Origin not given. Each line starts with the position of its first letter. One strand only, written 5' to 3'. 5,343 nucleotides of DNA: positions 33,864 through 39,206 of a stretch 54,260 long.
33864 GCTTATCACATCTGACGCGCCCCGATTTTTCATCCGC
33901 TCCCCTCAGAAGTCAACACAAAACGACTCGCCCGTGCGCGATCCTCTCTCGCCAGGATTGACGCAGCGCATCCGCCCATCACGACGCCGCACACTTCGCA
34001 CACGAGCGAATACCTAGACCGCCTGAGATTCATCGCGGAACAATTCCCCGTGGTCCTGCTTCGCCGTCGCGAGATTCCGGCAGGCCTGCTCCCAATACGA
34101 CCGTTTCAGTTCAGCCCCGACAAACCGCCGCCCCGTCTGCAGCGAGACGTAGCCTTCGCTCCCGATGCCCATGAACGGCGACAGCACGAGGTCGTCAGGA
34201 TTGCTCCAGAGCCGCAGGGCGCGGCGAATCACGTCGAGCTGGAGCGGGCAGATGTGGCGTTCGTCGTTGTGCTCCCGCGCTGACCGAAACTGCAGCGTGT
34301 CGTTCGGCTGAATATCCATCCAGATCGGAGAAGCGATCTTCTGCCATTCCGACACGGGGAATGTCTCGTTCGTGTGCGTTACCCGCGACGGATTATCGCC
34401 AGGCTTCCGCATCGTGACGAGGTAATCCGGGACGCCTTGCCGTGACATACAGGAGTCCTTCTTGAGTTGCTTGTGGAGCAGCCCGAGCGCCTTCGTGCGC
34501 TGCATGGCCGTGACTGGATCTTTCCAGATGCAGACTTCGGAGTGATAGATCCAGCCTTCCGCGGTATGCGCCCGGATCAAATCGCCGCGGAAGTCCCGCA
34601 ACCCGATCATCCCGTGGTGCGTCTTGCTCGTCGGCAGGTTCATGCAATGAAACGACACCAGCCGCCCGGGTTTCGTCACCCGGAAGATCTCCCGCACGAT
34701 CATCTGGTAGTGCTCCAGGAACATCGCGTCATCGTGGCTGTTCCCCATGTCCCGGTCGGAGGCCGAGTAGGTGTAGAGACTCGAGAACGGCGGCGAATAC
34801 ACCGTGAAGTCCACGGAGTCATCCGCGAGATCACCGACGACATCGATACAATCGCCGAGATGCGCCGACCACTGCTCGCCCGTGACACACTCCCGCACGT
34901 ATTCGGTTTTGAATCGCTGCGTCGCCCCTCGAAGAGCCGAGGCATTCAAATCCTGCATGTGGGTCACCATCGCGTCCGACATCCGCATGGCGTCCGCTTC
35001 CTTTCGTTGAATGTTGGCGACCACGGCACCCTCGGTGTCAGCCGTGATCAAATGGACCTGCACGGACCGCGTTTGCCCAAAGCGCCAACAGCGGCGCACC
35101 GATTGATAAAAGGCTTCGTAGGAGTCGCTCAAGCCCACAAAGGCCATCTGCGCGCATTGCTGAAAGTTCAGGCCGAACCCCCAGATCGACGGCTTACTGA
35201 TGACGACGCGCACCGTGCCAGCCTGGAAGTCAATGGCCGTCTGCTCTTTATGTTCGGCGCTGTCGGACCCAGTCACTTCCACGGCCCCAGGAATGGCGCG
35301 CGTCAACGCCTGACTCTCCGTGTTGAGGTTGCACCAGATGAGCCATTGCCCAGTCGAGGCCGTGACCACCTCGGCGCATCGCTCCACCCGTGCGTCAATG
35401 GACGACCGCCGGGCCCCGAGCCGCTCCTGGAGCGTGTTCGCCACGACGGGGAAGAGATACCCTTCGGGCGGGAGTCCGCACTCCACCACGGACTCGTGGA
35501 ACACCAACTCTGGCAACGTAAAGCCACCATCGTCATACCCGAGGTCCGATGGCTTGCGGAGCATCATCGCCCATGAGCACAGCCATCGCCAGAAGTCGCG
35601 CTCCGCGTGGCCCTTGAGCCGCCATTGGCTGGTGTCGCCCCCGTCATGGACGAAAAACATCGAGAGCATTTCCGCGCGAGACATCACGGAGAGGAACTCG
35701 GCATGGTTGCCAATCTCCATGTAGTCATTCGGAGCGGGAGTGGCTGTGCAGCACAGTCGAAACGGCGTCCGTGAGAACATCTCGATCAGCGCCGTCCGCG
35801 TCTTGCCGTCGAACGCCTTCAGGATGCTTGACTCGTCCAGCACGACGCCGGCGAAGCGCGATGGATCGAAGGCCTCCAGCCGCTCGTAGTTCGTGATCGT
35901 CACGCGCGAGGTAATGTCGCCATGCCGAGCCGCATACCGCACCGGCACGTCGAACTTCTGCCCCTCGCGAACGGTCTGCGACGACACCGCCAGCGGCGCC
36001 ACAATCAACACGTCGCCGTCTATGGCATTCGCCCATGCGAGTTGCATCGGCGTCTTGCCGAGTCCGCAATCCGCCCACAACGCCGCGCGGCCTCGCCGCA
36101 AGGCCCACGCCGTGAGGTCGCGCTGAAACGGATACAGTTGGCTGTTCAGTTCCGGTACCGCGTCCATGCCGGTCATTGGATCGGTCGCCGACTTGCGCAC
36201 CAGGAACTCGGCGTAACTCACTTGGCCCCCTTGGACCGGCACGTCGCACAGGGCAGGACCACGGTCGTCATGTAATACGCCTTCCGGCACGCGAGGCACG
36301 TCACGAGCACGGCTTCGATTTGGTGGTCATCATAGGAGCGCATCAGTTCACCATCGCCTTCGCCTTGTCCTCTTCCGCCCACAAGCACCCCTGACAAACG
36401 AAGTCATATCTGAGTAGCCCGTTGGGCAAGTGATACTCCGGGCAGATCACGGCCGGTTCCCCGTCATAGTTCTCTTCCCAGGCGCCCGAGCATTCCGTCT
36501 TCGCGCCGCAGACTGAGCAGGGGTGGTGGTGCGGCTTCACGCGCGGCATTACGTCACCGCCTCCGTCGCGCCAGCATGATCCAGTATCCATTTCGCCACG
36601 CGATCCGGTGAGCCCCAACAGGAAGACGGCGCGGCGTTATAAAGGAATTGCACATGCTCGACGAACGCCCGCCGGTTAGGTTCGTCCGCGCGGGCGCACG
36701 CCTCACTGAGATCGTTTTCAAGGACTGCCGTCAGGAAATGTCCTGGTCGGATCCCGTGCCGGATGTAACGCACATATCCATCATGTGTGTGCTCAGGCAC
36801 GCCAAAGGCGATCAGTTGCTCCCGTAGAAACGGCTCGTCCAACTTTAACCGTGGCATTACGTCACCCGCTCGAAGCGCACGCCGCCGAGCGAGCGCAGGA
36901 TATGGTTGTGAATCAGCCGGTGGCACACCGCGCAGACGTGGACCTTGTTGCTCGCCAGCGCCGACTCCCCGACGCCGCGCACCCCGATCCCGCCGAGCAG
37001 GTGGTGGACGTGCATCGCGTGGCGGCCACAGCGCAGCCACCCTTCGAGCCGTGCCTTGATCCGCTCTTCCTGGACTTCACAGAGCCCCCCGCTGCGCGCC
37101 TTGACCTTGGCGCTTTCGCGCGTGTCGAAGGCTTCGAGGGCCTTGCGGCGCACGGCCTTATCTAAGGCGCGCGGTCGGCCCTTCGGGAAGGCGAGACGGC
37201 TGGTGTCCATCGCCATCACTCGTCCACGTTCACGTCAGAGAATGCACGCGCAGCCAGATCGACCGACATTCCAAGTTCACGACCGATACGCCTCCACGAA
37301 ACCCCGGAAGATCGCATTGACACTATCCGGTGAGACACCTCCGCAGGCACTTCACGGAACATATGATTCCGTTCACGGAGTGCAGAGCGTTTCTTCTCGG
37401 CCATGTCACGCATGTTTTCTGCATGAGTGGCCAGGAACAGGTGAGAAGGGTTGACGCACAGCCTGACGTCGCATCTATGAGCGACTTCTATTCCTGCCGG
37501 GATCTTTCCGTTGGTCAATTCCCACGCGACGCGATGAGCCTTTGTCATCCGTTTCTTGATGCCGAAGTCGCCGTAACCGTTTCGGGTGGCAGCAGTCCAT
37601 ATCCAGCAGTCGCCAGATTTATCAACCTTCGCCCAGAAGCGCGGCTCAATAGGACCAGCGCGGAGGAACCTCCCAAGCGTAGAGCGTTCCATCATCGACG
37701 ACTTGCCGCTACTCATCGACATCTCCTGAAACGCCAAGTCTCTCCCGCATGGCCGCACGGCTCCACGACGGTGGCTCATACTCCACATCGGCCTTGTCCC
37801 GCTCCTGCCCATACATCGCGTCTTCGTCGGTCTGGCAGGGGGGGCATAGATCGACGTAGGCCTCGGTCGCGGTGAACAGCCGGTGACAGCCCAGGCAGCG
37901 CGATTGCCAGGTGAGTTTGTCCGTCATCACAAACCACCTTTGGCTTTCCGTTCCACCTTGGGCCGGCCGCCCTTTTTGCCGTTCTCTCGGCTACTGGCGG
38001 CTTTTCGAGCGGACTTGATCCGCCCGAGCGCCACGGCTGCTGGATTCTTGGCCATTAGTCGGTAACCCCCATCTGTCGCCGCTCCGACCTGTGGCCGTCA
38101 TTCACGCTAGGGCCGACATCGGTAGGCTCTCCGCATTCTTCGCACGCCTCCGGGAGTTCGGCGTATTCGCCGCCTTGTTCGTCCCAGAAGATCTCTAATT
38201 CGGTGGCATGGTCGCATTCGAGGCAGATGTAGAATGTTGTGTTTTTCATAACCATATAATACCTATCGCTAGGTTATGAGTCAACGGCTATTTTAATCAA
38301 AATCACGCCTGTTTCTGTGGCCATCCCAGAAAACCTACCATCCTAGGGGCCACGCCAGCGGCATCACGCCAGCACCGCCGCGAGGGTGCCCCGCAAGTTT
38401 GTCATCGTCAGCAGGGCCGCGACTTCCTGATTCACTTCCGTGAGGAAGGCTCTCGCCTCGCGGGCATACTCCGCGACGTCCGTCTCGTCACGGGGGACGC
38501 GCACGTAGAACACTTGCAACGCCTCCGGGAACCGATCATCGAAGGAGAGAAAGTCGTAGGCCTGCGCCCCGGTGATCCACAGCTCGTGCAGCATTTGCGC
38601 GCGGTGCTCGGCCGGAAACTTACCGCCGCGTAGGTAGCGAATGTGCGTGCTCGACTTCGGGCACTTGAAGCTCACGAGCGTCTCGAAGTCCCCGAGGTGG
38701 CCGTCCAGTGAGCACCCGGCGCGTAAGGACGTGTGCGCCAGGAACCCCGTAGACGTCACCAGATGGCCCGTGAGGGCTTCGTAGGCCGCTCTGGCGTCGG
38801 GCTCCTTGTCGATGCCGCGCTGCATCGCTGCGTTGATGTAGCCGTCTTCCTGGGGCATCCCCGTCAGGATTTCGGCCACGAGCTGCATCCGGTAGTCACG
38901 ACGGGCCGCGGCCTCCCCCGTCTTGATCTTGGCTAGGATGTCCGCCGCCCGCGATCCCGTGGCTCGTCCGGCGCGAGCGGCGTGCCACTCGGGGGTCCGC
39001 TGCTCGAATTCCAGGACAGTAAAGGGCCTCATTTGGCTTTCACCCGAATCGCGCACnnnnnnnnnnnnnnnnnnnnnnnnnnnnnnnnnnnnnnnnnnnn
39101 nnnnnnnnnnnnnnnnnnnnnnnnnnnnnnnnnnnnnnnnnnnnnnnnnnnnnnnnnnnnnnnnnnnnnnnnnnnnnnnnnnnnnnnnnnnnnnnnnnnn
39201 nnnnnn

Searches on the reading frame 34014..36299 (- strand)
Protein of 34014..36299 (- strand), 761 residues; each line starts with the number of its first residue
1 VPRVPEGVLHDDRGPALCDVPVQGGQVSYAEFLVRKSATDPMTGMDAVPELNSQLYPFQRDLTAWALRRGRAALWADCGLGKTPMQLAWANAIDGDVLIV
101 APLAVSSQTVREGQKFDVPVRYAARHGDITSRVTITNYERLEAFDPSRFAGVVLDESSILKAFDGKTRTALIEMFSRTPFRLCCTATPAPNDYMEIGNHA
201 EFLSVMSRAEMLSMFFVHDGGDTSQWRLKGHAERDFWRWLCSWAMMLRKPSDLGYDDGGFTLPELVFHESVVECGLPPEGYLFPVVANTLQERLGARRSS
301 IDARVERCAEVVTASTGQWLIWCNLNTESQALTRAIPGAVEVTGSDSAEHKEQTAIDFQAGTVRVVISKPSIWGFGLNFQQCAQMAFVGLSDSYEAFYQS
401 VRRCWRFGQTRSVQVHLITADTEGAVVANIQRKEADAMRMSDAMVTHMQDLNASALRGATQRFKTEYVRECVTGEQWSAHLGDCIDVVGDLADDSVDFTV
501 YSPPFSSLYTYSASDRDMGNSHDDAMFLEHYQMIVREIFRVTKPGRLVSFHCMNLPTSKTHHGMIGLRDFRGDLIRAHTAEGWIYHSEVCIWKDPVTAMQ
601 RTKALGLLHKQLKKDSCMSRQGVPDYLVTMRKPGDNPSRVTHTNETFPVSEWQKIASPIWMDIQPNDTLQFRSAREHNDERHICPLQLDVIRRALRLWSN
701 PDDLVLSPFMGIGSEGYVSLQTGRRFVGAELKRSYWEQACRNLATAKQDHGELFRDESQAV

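Call 13: search_protein_families(library=phrogs, proteins=[window:34014-36299:-], max_evalue=0.001)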
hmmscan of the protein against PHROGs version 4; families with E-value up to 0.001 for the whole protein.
window:34014-36299:- (761 aa): 11 families
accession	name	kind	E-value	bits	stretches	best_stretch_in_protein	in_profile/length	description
phrog_62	-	DNA, RNA and nucleotide metabolism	3e-64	218.3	1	44-465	686-1157/1881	DNA helicase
phrog_16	-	DNA, RNA and nucleotide metabolism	4.2e-63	214.9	1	50-750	268-918/986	DNA helicase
phrog_67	-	other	2.2e-37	130.5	1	475-752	122-352/743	DNA methyltransferase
phrog_498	-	other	2.7e-15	56.9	2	585-750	296-427/633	DNA methyltransferase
phrog_12517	-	unknown function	4.9e-11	43.4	1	479-591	162-268/316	-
phrog_11354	-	unknown function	1.5e-09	38.5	1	351-448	12-112/116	-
phrog_18293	-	other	7.5e-09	36.6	1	665-748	31-112/119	methyltransferase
phrog_6025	-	other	1.2e-08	35.8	1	472-562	7-93/192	DNA methyltransferase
phrog_3008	-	other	3.2e-08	34.1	1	675-744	143-212/244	DNA methyltransferase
phrog_6952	-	other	1.5e-06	29.2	1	679-744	111-176/181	DNA methyltransferase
phrog_8769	-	other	5.4e-05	24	1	691-743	1-53/71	methyltransferase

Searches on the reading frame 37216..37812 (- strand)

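Call 13: search_protein_families(library=phrogs, proteins=[window:37216-37812:-], max_evalue=0.001)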
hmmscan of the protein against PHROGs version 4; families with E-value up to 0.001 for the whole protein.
window:37216-37812:- (198 aa): 10 families
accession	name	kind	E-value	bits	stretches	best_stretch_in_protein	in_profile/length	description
phrog_826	-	DNA, RNA and nucleotide metabolism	1.3e-32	114.5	1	38-142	53-162/281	HNH endonuclease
phrog_1872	-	DNA, RNA and nucleotide metabolism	1.9e-31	110.2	1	53-151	17-123/166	endonuclease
phrog_3593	-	DNA, RNA and nucleotide metabolism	1e-29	104.7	1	53-142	53-145/210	HNH endonuclease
phrog_59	-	DNA, RNA and nucleotide metabolism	6.6e-24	86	1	63-183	152-259/423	HNH endonuclease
phrog_6254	-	DNA, RNA and nucleotide metabolism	1.1e-20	75.5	1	63-165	8-117/154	HNH endonuclease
phrog_4842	-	DNA, RNA and nucleotide metabolism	6.5e-18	66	1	57-127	65-137/154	HNH endonuclease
phrog_99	-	DNA, RNA and nucleotide metabolism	1.2e-13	52.5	1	30-143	98-211/383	HNH endonuclease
phrog_1492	-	DNA, RNA and nucleotide metabolism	9.5e-12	45.7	1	75-150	93-172/414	HNH endonuclease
phrog_10495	-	DNA, RNA and nucleotide metabolism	7e-06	27.1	1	99-143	17-61/63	HNH endonuclease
phrog_1891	-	DNA, RNA and nucleotide metabolism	0.00073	20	1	86-135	160-210/255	HNH endonuclease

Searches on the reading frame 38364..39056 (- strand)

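Call 13: search_protein_families(library=phrogs, proteins=[window:38364-39056:-], max_evalue=0.001)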
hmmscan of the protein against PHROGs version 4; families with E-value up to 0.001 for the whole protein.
window:38364-39056:- (230 aa): 3 families
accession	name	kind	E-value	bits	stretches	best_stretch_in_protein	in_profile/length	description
phrog_149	-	DNA, RNA and nucleotide metabolism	1e-34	121.2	1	14-215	594-800/1242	exonuclease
phrog_434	-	DNA, RNA and nucleotide metabolism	1.4e-14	55.1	1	8-211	44-239/372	RecE-like recombination exonuclease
phrog_7655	-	DNA, RNA and nucleotide metabolism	2e-07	31.2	1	14-188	3-168/551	RecE-like recombination exonuclease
